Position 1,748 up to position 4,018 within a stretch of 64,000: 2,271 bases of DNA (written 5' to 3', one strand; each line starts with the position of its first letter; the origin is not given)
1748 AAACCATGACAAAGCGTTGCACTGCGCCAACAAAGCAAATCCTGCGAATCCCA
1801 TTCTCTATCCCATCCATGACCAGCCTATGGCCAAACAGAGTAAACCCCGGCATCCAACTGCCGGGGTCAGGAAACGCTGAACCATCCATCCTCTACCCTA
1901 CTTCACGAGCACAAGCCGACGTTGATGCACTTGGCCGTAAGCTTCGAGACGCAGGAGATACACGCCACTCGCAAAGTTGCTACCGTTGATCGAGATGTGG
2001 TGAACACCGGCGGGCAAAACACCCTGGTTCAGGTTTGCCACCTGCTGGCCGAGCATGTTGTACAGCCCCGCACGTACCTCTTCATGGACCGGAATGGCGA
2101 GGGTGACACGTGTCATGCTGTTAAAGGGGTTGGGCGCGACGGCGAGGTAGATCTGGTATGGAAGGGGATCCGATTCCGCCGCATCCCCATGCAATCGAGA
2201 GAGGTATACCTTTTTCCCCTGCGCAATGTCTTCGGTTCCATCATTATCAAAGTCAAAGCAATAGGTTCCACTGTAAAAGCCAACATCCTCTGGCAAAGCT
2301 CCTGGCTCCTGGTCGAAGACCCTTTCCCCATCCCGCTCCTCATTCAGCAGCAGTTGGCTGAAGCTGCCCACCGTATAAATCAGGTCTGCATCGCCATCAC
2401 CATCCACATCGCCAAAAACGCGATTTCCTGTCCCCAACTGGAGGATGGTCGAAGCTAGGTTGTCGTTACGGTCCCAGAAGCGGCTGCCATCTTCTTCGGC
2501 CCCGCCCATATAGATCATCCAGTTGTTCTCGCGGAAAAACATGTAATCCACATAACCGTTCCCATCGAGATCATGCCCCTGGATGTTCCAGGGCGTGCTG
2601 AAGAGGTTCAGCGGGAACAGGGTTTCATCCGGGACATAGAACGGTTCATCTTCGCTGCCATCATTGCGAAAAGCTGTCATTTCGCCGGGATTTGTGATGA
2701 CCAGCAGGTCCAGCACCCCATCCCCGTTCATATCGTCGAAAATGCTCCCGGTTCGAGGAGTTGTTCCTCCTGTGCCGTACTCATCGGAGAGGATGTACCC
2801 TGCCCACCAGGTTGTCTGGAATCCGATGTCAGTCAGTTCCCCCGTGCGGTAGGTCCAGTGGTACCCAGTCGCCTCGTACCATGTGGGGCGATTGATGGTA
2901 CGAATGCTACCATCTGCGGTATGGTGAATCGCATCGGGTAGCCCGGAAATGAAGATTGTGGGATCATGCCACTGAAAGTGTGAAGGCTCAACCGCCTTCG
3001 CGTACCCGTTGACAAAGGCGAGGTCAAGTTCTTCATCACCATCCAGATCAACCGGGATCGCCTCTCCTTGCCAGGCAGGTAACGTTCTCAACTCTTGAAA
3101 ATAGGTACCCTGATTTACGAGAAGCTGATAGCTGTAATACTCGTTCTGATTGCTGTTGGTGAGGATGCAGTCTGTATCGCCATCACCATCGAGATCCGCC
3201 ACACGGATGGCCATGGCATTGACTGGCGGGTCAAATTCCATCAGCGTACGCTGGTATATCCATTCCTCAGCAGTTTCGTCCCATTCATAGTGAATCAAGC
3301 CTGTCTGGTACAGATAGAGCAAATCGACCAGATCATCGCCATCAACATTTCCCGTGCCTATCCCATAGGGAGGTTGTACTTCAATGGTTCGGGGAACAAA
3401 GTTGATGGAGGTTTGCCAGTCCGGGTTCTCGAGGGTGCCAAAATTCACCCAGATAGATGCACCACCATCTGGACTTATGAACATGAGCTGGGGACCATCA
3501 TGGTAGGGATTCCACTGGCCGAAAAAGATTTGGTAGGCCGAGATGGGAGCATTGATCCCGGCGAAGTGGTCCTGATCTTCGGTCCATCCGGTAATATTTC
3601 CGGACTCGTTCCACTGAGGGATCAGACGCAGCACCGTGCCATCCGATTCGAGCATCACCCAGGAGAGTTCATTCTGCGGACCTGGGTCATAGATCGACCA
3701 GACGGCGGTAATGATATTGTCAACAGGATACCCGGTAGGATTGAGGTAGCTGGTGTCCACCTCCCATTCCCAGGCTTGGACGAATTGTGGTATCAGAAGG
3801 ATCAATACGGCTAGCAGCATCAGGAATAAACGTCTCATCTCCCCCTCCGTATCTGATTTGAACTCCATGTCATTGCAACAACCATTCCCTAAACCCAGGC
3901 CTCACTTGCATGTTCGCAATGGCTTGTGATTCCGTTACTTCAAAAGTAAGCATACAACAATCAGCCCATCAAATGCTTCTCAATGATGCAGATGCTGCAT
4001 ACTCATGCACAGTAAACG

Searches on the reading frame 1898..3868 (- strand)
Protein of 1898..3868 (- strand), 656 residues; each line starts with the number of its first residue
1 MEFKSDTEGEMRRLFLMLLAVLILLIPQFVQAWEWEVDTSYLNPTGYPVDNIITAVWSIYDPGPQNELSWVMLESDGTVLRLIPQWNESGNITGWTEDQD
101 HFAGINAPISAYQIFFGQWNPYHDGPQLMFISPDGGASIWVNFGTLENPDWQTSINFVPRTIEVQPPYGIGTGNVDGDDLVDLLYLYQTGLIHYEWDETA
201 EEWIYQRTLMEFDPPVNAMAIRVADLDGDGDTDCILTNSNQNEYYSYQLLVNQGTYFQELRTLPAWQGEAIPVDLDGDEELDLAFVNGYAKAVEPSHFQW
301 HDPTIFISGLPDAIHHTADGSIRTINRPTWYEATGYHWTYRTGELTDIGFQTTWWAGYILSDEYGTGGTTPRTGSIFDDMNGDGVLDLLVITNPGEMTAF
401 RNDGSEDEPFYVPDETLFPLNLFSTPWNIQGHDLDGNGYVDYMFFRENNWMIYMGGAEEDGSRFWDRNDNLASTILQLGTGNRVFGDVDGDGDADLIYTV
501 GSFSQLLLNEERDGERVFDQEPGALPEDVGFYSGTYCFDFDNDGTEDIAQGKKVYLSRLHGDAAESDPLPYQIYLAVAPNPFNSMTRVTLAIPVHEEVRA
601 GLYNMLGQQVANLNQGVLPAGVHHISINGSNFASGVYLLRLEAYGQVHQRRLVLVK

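Call 67: search_protein_families(library=pfam, proteins=[window:1898-3868:-], max_evalue=0.0001)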
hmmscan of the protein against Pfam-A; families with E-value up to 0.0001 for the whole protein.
window:1898-3868:- (656 aa): 4 families
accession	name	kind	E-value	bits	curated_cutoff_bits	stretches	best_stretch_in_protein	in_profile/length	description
PF13517.12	FG-GAP_3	-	2.2e-20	73.4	26.9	4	379-443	1-60/61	FG-GAP-like repeat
PF01839.29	FG-GAP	-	2.9e-10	40.2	22.1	0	379-400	9-27/37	FG-GAP repeat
PF12256.14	TcdB_toxin_midN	-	2.5e-07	30.6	24.8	0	217-254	26-62/181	Insecticide toxin TcdB middle/N-terminal region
PF18962.6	Por_Secre_tail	-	1.6e-06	28.7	27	1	579-651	3-72/75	Secretion system C-terminal sorting domain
